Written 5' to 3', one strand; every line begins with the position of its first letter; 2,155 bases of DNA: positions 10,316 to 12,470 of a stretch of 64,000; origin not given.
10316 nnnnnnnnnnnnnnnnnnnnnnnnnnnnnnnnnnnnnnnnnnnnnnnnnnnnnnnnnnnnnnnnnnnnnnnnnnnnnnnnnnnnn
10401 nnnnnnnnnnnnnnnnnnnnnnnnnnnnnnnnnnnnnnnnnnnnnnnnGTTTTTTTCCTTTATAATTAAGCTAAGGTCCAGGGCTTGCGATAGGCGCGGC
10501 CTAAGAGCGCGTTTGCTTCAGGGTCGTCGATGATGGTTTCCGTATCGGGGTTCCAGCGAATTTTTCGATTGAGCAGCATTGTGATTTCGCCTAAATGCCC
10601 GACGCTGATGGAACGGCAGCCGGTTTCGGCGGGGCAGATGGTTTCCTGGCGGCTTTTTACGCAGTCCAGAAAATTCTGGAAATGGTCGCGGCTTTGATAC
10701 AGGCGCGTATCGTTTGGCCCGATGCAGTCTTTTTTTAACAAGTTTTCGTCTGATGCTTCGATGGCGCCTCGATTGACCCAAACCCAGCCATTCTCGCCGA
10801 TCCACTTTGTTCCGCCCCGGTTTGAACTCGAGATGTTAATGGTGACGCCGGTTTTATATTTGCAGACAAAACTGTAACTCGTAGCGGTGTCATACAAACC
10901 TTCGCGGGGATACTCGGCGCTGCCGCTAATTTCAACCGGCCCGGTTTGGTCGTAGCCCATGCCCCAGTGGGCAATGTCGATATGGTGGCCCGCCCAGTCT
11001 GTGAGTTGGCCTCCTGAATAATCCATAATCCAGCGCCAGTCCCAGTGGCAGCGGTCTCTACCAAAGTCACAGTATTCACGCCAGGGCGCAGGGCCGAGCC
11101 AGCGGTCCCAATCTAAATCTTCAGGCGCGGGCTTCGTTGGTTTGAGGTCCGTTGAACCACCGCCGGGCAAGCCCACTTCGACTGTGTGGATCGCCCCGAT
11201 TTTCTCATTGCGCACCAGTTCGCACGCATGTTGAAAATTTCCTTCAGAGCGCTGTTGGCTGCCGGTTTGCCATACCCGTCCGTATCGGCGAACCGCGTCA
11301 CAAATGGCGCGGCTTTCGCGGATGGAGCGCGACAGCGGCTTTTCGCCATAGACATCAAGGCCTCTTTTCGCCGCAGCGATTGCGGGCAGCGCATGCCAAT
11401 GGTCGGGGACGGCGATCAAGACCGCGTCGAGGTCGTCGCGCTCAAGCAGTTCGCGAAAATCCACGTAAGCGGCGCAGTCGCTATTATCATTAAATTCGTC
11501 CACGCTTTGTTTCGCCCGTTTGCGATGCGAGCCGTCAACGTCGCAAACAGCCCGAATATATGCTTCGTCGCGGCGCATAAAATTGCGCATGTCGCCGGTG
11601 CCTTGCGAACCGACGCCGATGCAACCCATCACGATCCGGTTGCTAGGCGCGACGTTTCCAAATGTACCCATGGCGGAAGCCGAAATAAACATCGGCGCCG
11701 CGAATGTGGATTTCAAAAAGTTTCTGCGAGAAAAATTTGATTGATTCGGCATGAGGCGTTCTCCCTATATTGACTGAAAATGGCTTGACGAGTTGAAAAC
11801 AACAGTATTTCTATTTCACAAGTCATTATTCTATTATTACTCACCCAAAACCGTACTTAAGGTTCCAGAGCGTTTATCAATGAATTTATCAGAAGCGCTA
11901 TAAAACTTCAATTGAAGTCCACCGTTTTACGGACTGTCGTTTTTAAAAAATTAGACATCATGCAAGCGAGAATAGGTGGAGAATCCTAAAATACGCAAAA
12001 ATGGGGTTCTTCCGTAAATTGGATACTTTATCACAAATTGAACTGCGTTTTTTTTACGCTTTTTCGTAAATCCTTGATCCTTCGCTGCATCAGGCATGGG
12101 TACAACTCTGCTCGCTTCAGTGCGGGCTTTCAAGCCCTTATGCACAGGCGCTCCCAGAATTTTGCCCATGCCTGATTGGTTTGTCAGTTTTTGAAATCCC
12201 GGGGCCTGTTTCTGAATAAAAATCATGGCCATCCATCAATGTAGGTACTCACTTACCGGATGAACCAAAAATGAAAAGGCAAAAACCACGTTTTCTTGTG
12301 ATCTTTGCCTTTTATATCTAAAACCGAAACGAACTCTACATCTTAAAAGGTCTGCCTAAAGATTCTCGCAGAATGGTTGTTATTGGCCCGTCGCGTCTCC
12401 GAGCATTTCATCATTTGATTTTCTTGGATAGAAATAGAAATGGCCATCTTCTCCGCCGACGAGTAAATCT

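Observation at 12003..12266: Previously unannotated dispersed intergenic repeat family: at least 8 copies in 64 kb, both orientations, modular with internal deletions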

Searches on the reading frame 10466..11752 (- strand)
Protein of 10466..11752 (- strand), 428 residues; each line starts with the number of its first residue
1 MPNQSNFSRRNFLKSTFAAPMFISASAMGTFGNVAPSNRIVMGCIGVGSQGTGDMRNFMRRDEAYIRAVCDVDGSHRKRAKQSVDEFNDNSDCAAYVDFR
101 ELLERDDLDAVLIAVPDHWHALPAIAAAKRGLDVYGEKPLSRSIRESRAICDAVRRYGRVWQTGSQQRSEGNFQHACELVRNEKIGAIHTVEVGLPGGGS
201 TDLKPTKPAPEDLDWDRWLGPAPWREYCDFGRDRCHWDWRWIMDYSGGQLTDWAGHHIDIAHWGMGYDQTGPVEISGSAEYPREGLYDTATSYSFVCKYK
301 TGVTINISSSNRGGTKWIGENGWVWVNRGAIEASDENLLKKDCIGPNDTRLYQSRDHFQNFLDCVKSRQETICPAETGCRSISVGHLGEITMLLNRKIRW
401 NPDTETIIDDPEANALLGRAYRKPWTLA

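Call 10: search_protein_families(library=pfam, proteins=[window:10466-11752:-])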
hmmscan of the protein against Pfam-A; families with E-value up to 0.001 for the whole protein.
window:10466-11752:- (428 aa): 4 families
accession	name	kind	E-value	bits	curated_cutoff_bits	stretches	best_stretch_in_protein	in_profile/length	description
PF19051.5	GFO_IDH_MocA_C2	-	8.5e-27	94.7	23.3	1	199-426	39-253/254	Oxidoreductase family, C-terminal alpha/beta domain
PF01408.29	GFO_IDH_MocA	-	1.6e-14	55.1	24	1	42-163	3-118/120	Oxidoreductase family, NAD-binding Rossmann fold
PF22725.1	GFO_IDH_MocA_C3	-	2.5e-09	37.6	27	1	228-315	21-108/124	GFO/IDH/MocA C-terminal domain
PF02894.22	GFO_IDH_MocA_C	-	9.6e-05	22.7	22.9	0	237-315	30-109/218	Oxidoreductase family, C-terminal alpha/beta domain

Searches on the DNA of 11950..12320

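Call 19: search_rna_families(source=window, start=11950, end=12320, threshold=evalue, max_evalue=10)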
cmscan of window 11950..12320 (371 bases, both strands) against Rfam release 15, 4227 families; matches with E-value up to 10: 2.
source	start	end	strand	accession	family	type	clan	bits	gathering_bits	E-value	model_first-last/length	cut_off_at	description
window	12269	12315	+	RF04352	Plastid-psbA-4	Cis-reg;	CL00153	23.3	56.8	0.093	1-61/61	no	Plastid-psbA-4 3UTR RNA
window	12267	12317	-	RF03697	mir-722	Gene; miRNA;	-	16.5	81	2.3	1-67/67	no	mir-722 microRNA precursor family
